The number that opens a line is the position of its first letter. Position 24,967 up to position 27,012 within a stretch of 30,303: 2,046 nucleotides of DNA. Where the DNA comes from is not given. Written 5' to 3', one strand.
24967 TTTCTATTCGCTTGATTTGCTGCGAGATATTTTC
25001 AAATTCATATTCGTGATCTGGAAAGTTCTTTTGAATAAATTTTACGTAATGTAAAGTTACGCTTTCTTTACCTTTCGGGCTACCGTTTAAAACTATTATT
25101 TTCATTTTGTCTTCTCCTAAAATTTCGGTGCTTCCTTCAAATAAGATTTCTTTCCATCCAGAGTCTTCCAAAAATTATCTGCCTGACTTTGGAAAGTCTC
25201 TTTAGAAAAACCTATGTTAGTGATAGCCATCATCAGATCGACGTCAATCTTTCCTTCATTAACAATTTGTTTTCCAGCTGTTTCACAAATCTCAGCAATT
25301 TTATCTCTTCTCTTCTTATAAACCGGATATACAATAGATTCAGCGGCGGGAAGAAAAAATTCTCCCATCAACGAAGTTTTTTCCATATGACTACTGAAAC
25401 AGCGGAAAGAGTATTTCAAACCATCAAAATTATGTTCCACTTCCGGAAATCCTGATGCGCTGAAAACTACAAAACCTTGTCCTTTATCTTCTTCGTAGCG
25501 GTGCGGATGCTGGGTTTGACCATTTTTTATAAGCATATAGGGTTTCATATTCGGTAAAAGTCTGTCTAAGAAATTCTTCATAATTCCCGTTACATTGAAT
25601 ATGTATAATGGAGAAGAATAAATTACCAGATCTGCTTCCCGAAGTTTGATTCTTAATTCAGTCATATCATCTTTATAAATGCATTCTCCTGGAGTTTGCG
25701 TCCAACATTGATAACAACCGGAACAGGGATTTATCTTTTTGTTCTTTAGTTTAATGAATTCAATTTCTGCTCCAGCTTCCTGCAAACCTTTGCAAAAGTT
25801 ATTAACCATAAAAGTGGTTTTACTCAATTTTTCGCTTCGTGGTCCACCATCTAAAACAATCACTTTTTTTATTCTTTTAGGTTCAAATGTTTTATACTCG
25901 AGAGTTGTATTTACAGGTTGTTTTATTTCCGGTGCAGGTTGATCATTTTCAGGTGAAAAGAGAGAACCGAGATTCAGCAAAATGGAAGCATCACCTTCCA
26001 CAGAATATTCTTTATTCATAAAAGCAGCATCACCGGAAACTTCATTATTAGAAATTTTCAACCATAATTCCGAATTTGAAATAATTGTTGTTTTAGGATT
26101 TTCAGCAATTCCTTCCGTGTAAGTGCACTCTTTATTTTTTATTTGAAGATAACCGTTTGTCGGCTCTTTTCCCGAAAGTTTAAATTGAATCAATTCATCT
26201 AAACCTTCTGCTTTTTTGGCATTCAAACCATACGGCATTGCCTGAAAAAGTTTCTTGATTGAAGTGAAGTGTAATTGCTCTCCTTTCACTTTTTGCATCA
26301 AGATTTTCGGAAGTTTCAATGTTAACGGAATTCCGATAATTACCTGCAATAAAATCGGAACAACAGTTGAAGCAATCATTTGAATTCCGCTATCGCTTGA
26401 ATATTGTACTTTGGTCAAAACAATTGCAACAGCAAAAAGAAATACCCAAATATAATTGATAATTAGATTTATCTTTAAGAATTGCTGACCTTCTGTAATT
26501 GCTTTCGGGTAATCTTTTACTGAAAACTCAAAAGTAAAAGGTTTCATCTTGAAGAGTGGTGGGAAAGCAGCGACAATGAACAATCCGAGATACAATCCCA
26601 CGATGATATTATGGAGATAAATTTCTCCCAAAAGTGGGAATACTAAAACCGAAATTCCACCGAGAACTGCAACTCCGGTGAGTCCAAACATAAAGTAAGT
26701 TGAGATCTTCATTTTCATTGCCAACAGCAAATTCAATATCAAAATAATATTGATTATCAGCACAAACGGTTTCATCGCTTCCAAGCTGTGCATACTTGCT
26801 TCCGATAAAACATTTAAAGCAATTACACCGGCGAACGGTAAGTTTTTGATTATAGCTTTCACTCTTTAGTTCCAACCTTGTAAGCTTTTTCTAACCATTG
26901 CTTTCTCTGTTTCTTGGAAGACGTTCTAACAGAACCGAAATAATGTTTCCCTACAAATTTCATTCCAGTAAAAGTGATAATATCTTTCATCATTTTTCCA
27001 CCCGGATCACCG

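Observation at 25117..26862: Unusual three-part fusion: polytopic membrane domain + SCP2 lipid-carrier domain + iron-sulfur-flavoprotein-like domain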

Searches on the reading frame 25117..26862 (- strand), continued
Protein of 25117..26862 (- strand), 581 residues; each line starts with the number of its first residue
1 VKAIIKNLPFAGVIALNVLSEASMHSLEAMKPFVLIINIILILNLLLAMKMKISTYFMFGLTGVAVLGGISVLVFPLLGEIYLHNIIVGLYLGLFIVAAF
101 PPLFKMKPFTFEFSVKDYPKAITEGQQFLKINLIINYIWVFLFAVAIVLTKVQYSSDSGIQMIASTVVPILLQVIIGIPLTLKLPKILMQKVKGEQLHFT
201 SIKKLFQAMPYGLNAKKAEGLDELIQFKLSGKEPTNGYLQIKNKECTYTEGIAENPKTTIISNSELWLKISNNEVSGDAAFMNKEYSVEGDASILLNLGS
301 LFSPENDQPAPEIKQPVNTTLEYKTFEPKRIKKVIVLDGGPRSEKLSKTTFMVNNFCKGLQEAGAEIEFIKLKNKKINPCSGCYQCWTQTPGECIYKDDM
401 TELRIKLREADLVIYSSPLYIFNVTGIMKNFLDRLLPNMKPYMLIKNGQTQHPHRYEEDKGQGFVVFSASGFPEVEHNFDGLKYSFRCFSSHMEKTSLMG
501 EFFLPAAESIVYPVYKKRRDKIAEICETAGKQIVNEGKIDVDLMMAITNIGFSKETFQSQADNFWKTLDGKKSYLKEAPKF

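Call 76: search_protein_families(library=pfam, proteins=[L063:2379-4574:+, L063:6075-6893:+, L063:9479-10771:+, L036:2212-2958:+, L036:3015-3827:+, L036:7367-8671:-, L028:3028-4395:+, L028:4933-6510:-, L035:5463-6560:+, L066:1452-2801:-], max_evalue=0.0001)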
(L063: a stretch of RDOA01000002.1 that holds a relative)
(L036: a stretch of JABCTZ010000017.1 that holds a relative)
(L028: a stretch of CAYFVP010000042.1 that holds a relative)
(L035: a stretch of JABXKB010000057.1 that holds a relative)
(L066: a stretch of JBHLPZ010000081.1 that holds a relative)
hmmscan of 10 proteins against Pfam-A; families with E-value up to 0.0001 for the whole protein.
L063:2379-4574:+ (731 aa): 1 family
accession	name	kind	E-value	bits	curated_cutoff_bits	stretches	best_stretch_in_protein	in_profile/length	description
PF00141.28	peroxidase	-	3.9e-71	240.1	27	2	79-389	12-236/237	Peroxidase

L063:6075-6893:+ (272 aa): 4 families
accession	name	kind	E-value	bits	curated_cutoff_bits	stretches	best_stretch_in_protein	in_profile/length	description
PF00005.33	ABC_tran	-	6.3e-31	108.2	25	1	46-188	2-136/137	ABC transporter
PF13304.12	AAA_21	-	1.3e-13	52.2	27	1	158-218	235-298/304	AAA domain, putative AbiEii toxin, Type IV TA system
PF13476.12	AAA_23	-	1.5e-07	32.7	27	1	24-76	2-40/201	AAA domain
PF13175.12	AAA_15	-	5.5e-05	23.4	32.1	0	24-144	6-129/374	AAA ATPase domain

L063:9479-10771:+ (430 aa): 2 families
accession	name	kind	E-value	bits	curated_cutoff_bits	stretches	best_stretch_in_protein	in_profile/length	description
PF00668.25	Condensation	-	8.1e-14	51.6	30.6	1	17-144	25-157/456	Condensation domain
PF07247.17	AATase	-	1.5e-06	27.5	22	0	94-146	129-185/500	Alcohol acetyltransferase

L036:2212-2958:+ (248 aa): 3 families
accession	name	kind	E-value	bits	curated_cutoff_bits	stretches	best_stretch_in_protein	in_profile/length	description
PF06508.19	QueC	-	3.4e-58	197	22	1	11-239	2-209/210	Queuosine biosynthesis protein QueC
PF02568.20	ThiI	-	4.4e-07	30.1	20.5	1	9-220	4-179/197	Thiamine biosynthesis protein (ThiI)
PF00764.25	Arginosuc_synth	-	8e-05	23.2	27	0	12-80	3-67/162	Arginosuccinate synthase N-terminal HUP domain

L036:3015-3827:+ (270 aa): 2 families
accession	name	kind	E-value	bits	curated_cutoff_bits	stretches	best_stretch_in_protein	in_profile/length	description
PF04055.27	Radical_SAM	-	7.6e-09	36.4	29.5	1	44-155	4-105/166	Radical SAM superfamily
PF13353.11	Fer4_12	-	7.8e-08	33.1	22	1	40-160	8-114/137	4Fe-4S single cluster domain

L036:7367-8671:- (434 aa): 10 families
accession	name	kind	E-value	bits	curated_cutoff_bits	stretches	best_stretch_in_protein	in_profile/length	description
PF01134.28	GIDA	-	1.2e-13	51.3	22.1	1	7-162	1-157/391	Glucose inhibited division protein A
PF12831.13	FAD_oxidored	-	3.2e-13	50.2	27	1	7-159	1-146/416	FAD dependent oxidoreductase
PF01266.30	DAO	-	1.5e-11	44.9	27.9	2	7-47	1-37/353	FAD dependent oxidoreductase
PF07992.20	Pyr_redox_2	-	5.1e-11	43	26.1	1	6-158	1-108/291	Pyridine nucleotide-disulphide oxidoreductase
PF03486.20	HI0933_like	-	3.1e-09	37.1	50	1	7-47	2-43/244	HI0933-like protein Rossmann domain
PF00890.30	FAD_binding_2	-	3.9e-08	33.4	20.4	1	7-52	1-47/414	FAD binding domain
PF01494.25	FAD_binding_3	-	1.5e-06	28.1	22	1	5-305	1-304/349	FAD binding domain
PF05834.18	Lycopene_cycl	-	2e-06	27.6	23.4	1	7-162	1-144/380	Lycopene cyclase protein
PF01946.23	Thi4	-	2.4e-06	27.4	26.2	1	5-63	17-76/235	Thi4 family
PF13450.12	NAD_binding_8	-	4e-05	24.2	21.9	0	10-41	1-32/68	NAD(P)-binding Rossmann-like domain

L028:3028-4395:+ (455 aa): 2 families
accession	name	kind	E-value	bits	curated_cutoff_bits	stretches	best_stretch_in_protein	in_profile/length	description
PF02683.22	DsbD_TM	-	2.2e-13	50.5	27.1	1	218-448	5-217/219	Cytochrome C biogenesis protein transmembrane domain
PF13386.12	DsbD_2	-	4e-11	43.6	24.9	1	267-443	34-198/199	Cytochrome C biogenesis protein transmembrane region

L028:4933-6510:- (525 aa): 2 families
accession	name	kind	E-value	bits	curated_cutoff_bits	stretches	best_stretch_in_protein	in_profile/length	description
PF05048.19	NosD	-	1.1e-37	130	23.6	3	253-394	32-174/212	Periplasmic copper-binding protein (NosD)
PF13229.12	Beta_helix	-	5.3e-33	114.3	25.9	3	266-404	5-149/158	Right handed beta helix region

L035:5463-6560:+ (365 aa): 3 families
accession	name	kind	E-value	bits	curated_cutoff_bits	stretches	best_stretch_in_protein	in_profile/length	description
PF12146.15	Hydrolase_4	-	2.2e-18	66.9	27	1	96-180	32-114/239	Serine aminopeptidase, S33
PF00561.26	Abhydrolase_1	-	9.3e-16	58.7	25.8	1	66-177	1-103/245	alpha/beta hydrolase fold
PF12697.13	Abhydrolase_6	-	5.5e-10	40.7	26.3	1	68-346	1-212/217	Alpha/beta hydrolase family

L066:1452-2801:- (449 aa): 13 families
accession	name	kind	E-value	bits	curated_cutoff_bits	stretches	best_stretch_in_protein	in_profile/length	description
PF12838.12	Fer4_7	-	6e-21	75.1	27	1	413-441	2-30/52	4Fe-4S dicluster domain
PF00037.32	Fer4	-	6.9e-21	73.6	21.1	2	378-400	2-24/24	4Fe-4S binding domain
PF14697.11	Fer4_21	-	4.8e-18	65.5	35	1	377-430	1-59/59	4Fe-4S dicluster domain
PF12837.12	Fer4_6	-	4.6e-17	61.5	25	1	377-399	2-24/24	4Fe-4S binding domain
PF13237.11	Fer4_10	-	7.8e-15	55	25.5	1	378-424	3-53/53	4Fe-4S dicluster domain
PF13187.11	Fer4_9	-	4.8e-14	52.6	27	2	383-428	1-52/52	4Fe-4S dicluster domain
PF13183.11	Fer4_8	-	9.9e-13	48.9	27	1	45-106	3-66/68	4Fe-4S dicluster domain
PF12797.12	Fer4_2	-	1.7e-12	46.8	24.5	0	43-59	6-22/22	4Fe-4S binding domain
PF13534.11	Fer4_17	-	6.4e-12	46.3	22.2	1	47-105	2-57/61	4Fe-4S dicluster domain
PF25160.1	LdpA_Fe-S-bd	-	9.9e-12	44.9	27.6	1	390-433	9-48/49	LdpA Fe-S cluster-binding domain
PF13484.11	Fer4_16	-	5.8e-11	43.4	30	0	413-442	2-30/66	4Fe-4S double cluster binding domain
PF12800.12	Fer4_4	-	7.2e-08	32.6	24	0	45-60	2-17/17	4Fe-4S binding domain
PF12798.12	Fer4_3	-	8.4e-07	29.8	27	0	47-58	1-12/15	4Fe-4S binding domain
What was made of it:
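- A KatG-type peroxidase lies 3.4 kb from the Promethearchaeota copy (call 76).
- Tried and rejected: Verifying the archaeal origin of the archaeal loci from their neighbours: the neighbours are not diagnostic (call 76), so taxonomy rests on the depositors' MAG labels.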

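Call 78: search_protein_families(library=pfam, proteins=[L043:7502-8011:+, L020:4098-4571:+, L061:9739-10269:+, L046:2803-4017:+], max_evalue=1)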
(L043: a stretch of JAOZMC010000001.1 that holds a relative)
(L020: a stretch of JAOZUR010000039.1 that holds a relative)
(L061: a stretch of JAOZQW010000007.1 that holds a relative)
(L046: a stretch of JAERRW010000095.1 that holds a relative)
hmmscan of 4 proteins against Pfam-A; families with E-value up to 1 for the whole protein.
L043:7502-8011:+ (169 aa): 0 families

L020:4098-4571:+ (157 aa): 0 families

L061:9739-10269:+ (176 aa): 0 families

L046:2803-4017:+ (404 aa): 1 family
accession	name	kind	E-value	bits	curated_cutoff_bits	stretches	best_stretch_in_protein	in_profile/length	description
PF02275.23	CBAH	-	1.1e-07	32.3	20.4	1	63-173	60-175/316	Linear amide C-N hydrolases, choloylglycine hydrolase family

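Call 79: search_dna_similar(query=window:25117-26862:-, collection=plasmids, mode=protein, max_evalue=0.00001, max_rows=10)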
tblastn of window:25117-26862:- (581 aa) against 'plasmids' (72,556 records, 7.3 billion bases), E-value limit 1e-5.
Records with a match: 65; places in all: 88; records where one place covers at least 80% of the query: 0.
Best place of each record, by identity: <60% 65.
By first word of the organism name: Clostridium 46; Paraclostridium 5; Cetobacterium 2; [Eubacterium] 1; Lachnospira 1; Selenomonas 1; Bacteroides 1; Parabacteroides 1; Acetoanaerobium 1; Trichlorobacter 1; and 5 more.
By predicted mobility (MOB-suite, as given by PLSDB): non-mobilizable 52; mobilizable 9; conjugative 4.
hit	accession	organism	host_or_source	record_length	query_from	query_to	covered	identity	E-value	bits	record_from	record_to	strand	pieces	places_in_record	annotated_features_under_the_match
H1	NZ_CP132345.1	Clostridium butyricum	Homo sapiens,Faeces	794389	333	565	40%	36.1%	3e-33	143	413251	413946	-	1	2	flavodoxin family protein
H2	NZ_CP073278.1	Clostridium butyricum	Homo sapiens,cell culture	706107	333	565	40%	35.7%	6e-33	142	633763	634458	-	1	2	flavodoxin family protein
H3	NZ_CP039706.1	Clostridium butyricum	Homo sapiens,isolation from The first ...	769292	333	565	40%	35.7%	6e-33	142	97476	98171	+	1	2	flavodoxin family protein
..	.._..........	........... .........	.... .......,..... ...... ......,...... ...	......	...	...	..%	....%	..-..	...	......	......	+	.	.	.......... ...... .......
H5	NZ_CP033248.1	Clostridium butyricum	environment swab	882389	333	565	40%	35.7%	6e-33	142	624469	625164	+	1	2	flavodoxin family protein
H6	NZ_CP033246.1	Clostridium butyricum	Homo sapiens,stool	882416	333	565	40%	35.7%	6e-33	142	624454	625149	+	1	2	flavodoxin family protein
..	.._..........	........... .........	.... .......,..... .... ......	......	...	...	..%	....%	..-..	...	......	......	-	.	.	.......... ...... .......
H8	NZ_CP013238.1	Clostridium butyricum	Microbial isolate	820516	333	565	40%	35.7%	2e-31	137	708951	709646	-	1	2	flavodoxin family protein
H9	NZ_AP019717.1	Clostridium butyricum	-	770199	333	565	40%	35.3%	4e-32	140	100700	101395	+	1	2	flavodoxin family protein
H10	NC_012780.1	[Eubacterium] eligens ATCC 27750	-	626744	331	566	41%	31.9%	1e-27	126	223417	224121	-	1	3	flavodoxin family protein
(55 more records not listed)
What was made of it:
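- Tried and rejected: Plasmid carriage: no full-length copy in PLSDB (call 79).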

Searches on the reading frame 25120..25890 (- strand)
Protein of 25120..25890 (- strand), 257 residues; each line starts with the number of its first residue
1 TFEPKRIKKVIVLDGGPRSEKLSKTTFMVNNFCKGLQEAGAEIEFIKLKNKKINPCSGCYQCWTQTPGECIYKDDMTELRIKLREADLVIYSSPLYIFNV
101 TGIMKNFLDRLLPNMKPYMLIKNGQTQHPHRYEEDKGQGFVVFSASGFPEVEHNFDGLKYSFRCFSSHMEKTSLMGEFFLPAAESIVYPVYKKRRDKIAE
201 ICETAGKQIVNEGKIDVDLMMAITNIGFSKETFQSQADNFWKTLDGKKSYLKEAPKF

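Call 35: search_solved_structures(query=A2, max_evalue=0.01, show_alignments=4)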
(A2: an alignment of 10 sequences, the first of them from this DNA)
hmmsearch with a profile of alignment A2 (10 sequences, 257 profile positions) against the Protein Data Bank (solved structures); distinct sequences matched with E-value up to 0.01: 14.
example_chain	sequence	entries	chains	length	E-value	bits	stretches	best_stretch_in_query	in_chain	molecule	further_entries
7d38_A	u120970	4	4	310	1.2e-17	67.6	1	9-115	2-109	Cd1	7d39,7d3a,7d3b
3te7_A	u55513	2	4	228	1.1e-07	34.9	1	74-113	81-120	Ribosyldihydronicotinamide dehydrogenase [quinone]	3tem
3tzb_A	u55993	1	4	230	1.1e-07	34.9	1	74-113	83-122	Ribosyldihydronicotinamide dehydrogenase [quinone]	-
1qr2_A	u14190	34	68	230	1.1e-07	34.9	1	74-113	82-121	PROTEIN (QUINONE REDUCTASE TYPE 2) | NRH dehydrogenase [quinone] 2 | Ribosyldihydronicotinamide dehydrogenase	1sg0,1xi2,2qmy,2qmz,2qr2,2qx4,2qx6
1zx1_A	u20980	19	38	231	1.1e-07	34.9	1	74-113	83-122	NRH dehydrogenase [quinone] 2 | Ribosyldihydronicotinamide dehydrogenase [quinone]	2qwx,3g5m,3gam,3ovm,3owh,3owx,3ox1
3fw1_A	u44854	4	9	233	1.2e-07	34.9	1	74-113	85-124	Ribosyldihydronicotinamide dehydrogenase [quinone]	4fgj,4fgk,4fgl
2bzs_A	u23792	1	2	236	1.2e-07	34.9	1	74-113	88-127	NRH DEHYDROGENASE [QUINONE] 2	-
7o4d_A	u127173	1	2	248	1.2e-07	34.9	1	74-113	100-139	Ribosyldihydronicotinamide dehydrogenase [quinone]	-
5lbt_A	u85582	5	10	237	1.2e-07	34.8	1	74-113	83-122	Ribosyldihydronicotinamide dehydrogenase [quinone]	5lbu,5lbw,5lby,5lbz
3o73_A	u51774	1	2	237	1.2e-07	34.8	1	74-113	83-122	Ribosyldihydronicotinamide dehydrogenase [quinone]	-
1rli_A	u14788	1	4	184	8.1e-06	28.8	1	8-112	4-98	Trp Repressor Binding Protein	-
5mji_A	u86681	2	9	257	0.0005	23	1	17-109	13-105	BRAMP domain protein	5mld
4gi5_A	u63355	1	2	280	0.0012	21.8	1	75-150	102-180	quinone reductase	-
1qrd_A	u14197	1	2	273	0.0018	21.1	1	75-113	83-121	QUINONE-REDUCTASE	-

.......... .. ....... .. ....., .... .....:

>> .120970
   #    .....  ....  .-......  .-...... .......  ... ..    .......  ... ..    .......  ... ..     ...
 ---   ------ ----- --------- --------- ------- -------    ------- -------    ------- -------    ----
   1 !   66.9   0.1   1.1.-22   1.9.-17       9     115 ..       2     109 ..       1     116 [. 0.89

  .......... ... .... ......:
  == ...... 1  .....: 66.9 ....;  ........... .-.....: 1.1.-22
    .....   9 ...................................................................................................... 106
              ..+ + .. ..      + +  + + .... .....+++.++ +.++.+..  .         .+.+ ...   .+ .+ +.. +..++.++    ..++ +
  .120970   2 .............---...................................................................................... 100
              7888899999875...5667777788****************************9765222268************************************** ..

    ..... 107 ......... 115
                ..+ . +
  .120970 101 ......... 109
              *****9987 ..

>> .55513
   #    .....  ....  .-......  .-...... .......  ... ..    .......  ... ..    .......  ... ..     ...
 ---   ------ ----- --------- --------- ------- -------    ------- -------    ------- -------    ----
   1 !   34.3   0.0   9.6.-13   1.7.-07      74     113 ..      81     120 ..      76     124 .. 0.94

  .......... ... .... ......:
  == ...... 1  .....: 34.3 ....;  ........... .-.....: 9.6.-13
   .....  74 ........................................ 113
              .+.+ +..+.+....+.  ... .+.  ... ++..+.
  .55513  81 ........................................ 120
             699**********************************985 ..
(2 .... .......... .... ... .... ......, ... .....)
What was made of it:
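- On FLR-type ene-reductase: The alignment stops at FLR residue ~110, and the C-terminal 140 residues of the domain give no match (call 35).
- The C-terminal half of the catalytic domain does not align with FLR's substrate-binding tail (call 35), so ene-reductase chemistry cannot be transferred. Homology with FLR covers only the first ~110 residues of the flavodoxin fold, not FLR's substrate tail (call 35).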

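Call 63: search_solved_structures(query=A2, max_evalue=10)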
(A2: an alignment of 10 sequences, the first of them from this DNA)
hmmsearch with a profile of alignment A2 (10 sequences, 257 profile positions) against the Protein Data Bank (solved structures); distinct sequences matched with E-value up to 10: 61 (the best 60 are shown).
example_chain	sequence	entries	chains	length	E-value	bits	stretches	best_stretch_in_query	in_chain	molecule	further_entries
7d38_A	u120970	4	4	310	1.2e-17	67.6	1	9-115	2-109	Cd1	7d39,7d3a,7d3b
3te7_A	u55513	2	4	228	1.1e-07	34.9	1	74-113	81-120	Ribosyldihydronicotinamide dehydrogenase [quinone]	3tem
3tzb_A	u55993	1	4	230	1.1e-07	34.9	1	74-113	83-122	Ribosyldihydronicotinamide dehydrogenase [quinone]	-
1qr2_A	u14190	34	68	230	1.1e-07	34.9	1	74-113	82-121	PROTEIN (QUINONE REDUCTASE TYPE 2) | NRH dehydrogenase [quinone] 2 | Ribosyldihydronicotinamide dehydrogenase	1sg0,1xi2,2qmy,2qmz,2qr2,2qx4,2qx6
1zx1_A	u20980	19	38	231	1.1e-07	34.9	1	74-113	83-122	NRH dehydrogenase [quinone] 2 | Ribosyldihydronicotinamide dehydrogenase [quinone]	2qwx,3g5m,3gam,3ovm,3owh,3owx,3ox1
3fw1_A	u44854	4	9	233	1.2e-07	34.9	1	74-113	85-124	Ribosyldihydronicotinamide dehydrogenase [quinone]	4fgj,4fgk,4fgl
2bzs_A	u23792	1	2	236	1.2e-07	34.9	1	74-113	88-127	NRH DEHYDROGENASE [QUINONE] 2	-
7o4d_A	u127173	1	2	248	1.2e-07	34.9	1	74-113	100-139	Ribosyldihydronicotinamide dehydrogenase [quinone]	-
5lbt_A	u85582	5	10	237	1.2e-07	34.8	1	74-113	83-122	Ribosyldihydronicotinamide dehydrogenase [quinone]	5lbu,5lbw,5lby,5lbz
3o73_A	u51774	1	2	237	1.2e-07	34.8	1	74-113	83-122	Ribosyldihydronicotinamide dehydrogenase [quinone]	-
1rli_A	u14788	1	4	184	8.1e-06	28.8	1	8-112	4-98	Trp Repressor Binding Protein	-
5mji_A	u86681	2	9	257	0.0005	23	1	17-109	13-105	BRAMP domain protein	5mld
4gi5_A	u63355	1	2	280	0.0012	21.8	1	75-150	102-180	quinone reductase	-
1qrd_A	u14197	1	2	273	0.0018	21.1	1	75-113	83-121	QUINONE-REDUCTASE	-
1sqs_A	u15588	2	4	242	0.014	18.2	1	74-111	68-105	conserved hypothetical protein | Hypothetical protein SP1951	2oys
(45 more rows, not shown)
